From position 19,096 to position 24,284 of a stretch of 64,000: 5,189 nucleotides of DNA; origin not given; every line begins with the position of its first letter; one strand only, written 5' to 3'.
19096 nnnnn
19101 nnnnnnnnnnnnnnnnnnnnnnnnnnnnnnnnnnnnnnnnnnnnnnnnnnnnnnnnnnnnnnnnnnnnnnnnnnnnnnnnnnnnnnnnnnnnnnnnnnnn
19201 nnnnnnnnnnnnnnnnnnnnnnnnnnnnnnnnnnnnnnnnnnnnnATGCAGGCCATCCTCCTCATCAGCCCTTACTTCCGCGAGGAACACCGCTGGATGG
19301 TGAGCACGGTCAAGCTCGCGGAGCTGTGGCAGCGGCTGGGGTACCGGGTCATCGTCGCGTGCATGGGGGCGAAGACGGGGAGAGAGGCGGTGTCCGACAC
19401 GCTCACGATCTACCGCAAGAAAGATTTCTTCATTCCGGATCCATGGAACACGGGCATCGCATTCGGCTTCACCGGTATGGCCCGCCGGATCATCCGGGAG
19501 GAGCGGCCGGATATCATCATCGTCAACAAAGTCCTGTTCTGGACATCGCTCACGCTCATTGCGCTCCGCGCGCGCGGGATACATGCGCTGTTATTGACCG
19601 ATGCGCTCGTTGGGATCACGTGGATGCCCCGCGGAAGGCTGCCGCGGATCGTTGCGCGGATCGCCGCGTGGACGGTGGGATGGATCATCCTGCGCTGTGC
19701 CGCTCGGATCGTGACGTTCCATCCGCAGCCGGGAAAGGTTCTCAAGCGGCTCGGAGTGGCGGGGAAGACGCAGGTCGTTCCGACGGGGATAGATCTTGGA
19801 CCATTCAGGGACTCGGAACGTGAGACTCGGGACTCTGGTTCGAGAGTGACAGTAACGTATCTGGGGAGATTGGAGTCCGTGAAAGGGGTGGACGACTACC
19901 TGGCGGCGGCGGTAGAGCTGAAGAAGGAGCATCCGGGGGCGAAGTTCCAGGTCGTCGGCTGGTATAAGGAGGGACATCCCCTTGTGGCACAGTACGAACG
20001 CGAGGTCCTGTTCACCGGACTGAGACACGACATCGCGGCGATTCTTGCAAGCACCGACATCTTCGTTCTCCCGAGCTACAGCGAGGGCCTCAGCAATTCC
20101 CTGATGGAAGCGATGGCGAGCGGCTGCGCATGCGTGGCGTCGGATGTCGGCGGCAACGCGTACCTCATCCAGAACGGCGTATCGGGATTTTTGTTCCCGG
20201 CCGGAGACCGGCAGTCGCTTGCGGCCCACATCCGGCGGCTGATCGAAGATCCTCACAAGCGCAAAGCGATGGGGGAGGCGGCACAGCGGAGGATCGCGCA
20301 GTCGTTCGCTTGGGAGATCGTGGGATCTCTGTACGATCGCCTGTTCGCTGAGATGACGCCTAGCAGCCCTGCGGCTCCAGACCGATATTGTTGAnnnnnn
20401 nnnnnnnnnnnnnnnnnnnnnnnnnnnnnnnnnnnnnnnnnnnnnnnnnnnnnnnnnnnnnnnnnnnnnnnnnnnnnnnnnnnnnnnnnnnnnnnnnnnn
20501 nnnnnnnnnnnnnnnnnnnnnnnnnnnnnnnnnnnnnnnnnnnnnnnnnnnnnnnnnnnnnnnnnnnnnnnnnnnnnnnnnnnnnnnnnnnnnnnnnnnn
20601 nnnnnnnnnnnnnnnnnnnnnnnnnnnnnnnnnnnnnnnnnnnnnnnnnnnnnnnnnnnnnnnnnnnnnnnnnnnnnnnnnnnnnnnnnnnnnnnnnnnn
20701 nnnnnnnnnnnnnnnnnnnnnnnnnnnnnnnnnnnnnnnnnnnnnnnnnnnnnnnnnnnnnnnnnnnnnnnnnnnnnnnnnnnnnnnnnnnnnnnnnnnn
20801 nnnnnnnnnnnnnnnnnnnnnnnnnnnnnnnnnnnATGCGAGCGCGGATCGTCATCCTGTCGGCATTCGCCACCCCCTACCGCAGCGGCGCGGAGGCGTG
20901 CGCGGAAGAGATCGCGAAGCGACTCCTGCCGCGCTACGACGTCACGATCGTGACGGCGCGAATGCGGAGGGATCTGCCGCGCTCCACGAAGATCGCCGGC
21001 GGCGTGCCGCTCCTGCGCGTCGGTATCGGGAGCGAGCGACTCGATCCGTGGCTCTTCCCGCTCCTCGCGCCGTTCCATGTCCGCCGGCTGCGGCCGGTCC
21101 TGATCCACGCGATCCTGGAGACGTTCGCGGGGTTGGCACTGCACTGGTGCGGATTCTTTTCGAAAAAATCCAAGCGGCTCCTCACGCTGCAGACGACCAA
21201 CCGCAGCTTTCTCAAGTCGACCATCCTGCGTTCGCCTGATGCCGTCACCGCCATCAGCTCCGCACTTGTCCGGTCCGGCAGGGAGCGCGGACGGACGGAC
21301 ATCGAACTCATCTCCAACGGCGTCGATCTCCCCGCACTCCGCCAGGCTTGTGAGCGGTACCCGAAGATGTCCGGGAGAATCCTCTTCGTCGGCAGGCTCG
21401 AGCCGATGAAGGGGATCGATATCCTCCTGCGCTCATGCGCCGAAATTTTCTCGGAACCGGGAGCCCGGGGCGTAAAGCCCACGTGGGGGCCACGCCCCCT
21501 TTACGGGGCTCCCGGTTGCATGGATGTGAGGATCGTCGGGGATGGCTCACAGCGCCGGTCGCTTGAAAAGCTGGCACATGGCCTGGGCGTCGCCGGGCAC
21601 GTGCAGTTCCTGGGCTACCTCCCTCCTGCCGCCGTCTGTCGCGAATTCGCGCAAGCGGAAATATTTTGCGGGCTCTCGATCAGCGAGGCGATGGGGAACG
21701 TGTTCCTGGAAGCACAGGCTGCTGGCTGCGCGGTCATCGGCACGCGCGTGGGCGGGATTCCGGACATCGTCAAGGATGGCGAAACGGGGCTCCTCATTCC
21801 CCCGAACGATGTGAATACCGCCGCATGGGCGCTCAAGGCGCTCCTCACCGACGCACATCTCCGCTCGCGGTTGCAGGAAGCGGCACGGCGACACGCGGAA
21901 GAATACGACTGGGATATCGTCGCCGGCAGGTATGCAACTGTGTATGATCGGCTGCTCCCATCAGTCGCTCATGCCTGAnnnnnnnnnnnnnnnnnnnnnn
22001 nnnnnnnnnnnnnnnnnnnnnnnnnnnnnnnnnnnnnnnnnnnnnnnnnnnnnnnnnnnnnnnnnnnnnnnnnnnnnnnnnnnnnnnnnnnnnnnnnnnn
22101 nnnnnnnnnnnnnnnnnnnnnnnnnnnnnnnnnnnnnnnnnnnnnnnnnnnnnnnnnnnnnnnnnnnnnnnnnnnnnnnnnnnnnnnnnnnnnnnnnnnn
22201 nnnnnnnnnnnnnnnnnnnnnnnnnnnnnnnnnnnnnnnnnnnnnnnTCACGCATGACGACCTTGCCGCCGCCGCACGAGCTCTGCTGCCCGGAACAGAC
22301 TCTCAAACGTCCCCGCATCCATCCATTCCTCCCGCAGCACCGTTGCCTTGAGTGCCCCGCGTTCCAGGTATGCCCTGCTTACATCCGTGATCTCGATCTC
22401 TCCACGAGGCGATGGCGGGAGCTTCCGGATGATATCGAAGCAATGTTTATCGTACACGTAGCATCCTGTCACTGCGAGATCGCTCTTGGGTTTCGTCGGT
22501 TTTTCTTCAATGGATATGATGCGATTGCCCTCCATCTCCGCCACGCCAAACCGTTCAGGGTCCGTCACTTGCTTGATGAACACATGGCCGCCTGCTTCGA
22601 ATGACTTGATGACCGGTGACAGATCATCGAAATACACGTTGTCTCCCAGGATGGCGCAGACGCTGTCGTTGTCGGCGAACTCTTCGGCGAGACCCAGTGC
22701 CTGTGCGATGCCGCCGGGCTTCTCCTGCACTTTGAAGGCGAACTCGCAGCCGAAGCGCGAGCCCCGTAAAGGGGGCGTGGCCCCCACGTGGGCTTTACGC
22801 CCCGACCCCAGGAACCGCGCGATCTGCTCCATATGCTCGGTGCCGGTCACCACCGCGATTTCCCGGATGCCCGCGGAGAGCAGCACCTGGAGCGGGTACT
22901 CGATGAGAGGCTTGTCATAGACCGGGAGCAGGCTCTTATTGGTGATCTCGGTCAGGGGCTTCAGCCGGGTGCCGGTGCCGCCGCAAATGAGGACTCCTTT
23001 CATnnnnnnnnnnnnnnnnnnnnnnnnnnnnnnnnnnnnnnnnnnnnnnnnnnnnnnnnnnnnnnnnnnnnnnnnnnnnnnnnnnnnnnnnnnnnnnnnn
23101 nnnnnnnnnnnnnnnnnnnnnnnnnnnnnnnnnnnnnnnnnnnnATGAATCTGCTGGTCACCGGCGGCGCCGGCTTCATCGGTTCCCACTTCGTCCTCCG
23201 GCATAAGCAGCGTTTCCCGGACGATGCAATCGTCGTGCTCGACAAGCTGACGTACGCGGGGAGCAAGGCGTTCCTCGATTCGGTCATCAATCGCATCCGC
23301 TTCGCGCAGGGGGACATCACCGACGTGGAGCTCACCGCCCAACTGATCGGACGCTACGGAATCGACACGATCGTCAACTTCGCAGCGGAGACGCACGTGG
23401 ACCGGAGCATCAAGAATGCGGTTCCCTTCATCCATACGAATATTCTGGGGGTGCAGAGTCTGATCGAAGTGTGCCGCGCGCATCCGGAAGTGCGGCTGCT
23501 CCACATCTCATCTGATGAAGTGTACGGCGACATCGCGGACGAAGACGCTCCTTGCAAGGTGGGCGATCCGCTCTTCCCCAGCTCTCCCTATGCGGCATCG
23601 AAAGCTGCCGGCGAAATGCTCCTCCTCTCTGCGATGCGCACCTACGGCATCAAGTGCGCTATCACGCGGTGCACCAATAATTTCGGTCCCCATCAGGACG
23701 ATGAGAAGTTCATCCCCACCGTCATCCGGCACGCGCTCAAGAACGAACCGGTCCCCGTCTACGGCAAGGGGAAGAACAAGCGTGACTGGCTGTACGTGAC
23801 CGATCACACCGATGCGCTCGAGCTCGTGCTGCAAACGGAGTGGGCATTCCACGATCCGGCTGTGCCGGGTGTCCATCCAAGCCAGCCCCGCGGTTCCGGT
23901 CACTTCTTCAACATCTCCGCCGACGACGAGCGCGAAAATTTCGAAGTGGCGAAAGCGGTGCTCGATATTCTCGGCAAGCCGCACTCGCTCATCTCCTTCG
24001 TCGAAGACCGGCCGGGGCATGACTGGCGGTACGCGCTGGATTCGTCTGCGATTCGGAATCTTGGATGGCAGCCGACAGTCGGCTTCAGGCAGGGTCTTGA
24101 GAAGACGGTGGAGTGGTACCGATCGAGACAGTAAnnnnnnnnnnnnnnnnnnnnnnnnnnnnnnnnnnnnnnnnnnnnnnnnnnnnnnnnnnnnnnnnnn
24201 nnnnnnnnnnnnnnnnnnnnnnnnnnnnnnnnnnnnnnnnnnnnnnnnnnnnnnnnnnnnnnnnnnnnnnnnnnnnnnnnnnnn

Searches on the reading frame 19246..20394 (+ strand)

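Call 45: search_protein_families(library=pfam, proteins=[window:19246-20394:+], max_evalue=0.001)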
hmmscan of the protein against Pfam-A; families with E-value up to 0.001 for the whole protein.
window:19246-20394:+ (382 aa): 6 families
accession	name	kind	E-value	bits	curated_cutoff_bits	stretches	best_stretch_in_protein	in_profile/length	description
PF00534.26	Glycos_transf_1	-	6.2e-34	117.4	26.4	1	198-348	13-171/172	Glycosyl transferases group 1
PF13692.12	Glyco_trans_1_4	-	3.6e-33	115.2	27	1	202-335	3-142/142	Glycosyl transferases group 1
PF13439.12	Glyco_transf_4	-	3.4e-14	53.7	28.5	1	20-184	7-168/170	Glycosyltransferase Family 4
PF13524.12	Glyco_trans_1_2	-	2.8e-09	37.5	25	1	225-356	9-135/144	Glycosyl transferase-like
PF13579.12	Glyco_trans_4_4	-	3.2e-08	34.5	29.7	1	21-181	7-158/158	Glycosyl transferase 4-like domain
PF20706.3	GT4-conflict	-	4.5e-08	32.9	26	1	177-357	172-379/385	Family 4 Glycosyltransferase in conflict systems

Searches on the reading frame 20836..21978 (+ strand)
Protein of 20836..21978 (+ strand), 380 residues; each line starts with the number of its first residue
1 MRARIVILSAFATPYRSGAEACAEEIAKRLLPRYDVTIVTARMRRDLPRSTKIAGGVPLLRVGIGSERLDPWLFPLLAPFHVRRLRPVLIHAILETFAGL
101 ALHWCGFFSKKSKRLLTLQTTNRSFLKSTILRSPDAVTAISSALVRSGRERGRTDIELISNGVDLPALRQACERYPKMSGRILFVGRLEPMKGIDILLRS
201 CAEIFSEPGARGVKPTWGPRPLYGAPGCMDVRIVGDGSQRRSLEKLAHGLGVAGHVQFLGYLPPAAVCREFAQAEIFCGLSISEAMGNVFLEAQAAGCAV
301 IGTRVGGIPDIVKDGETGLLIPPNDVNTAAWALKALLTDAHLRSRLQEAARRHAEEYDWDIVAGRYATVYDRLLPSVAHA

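Call 45: search_protein_families(library=pfam, proteins=[window:20836-21978:+], max_evalue=0.001)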
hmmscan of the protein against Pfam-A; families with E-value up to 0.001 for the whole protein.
window:20836-21978:+ (380 aa): 5 families
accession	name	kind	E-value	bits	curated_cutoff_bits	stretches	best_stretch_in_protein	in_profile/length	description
PF00534.26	Glycos_transf_1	-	9.4e-36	123.4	26.4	1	231-352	50-171/172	Glycosyl transferases group 1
PF13692.12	Glyco_trans_1_4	-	7.8e-31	107.7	27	1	181-339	3-142/142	Glycosyl transferases group 1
PF13439.12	Glyco_transf_4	-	7.1e-11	42.9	28.5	1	17-165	2-168/170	Glycosyltransferase Family 4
PF13579.12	Glyco_trans_4_4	-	1.3e-06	29.3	29.7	1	17-162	1-158/158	Glycosyl transferase 4-like domain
PF13524.12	Glyco_trans_1_2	-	4.4e-06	27.1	25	1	230-359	16-135/144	Glycosyl transferase-like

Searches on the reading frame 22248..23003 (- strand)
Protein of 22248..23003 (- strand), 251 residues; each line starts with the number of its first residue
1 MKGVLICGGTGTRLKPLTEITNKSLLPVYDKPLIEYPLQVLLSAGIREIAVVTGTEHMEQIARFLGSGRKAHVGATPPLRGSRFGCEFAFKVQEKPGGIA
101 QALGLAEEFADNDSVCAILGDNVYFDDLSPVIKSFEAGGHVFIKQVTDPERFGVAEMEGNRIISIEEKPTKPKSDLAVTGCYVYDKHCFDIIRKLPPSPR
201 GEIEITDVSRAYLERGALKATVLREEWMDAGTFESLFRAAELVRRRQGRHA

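Call 22: search_protein_families(library=pfam, proteins=[window:22248-23003:-], max_evalue=0.001)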
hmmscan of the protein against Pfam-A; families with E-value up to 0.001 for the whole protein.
window:22248-23003:- (251 aa): 2 families
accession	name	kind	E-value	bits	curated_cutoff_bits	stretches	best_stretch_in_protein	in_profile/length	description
PF00483.29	NTP_transferase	-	1.1e-52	179.5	21.2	1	2-243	1-242/245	Nucleotidyl transferase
PF12804.13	NTP_transf_3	-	4.8e-09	37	27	1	3-125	1-99/160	MobA-like NTP transferase domain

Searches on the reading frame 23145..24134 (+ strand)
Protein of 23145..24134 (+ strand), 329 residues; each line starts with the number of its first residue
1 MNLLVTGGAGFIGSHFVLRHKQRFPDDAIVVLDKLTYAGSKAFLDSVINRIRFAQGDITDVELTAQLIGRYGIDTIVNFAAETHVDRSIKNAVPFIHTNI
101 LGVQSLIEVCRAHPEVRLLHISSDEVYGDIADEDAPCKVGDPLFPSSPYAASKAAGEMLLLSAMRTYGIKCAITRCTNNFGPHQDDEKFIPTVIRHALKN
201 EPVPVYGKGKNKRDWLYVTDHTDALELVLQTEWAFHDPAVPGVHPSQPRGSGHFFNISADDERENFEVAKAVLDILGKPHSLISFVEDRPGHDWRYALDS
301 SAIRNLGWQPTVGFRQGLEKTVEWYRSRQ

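Call 22: search_protein_families(library=pfam, proteins=[window:23145-24134:+], max_evalue=0.001)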
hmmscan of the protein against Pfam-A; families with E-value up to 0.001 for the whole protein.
window:23145-24134:+ (329 aa): 6 families
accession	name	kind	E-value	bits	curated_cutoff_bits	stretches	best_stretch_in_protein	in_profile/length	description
PF16363.11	GDP_Man_Dehyd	-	6e-64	217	27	1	4-321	1-332/332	GDP-mannose 4,6 dehydratase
PF01370.27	Epimerase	-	8.4e-59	199.3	20.9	1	4-231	2-227/240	NAD dependent epimerase/dehydratase family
PF04321.23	RmlD_sub_bind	-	7.5e-18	65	27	1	1-205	1-175/287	RmlD substrate binding domain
PF01073.25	3Beta_HSD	-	8.8e-15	54.9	22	1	4-221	1-221/280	3-beta hydroxysteroid dehydrogenase/isomerase family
PF07993.18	NAD_binding_4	-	4.1e-13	49.5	20.1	1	5-177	1-205/258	Male sterility protein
PF02719.21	Polysacc_synt_2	-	9.7e-12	45.1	20.2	1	3-125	1-130/293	Polysaccharide biosynthesis protein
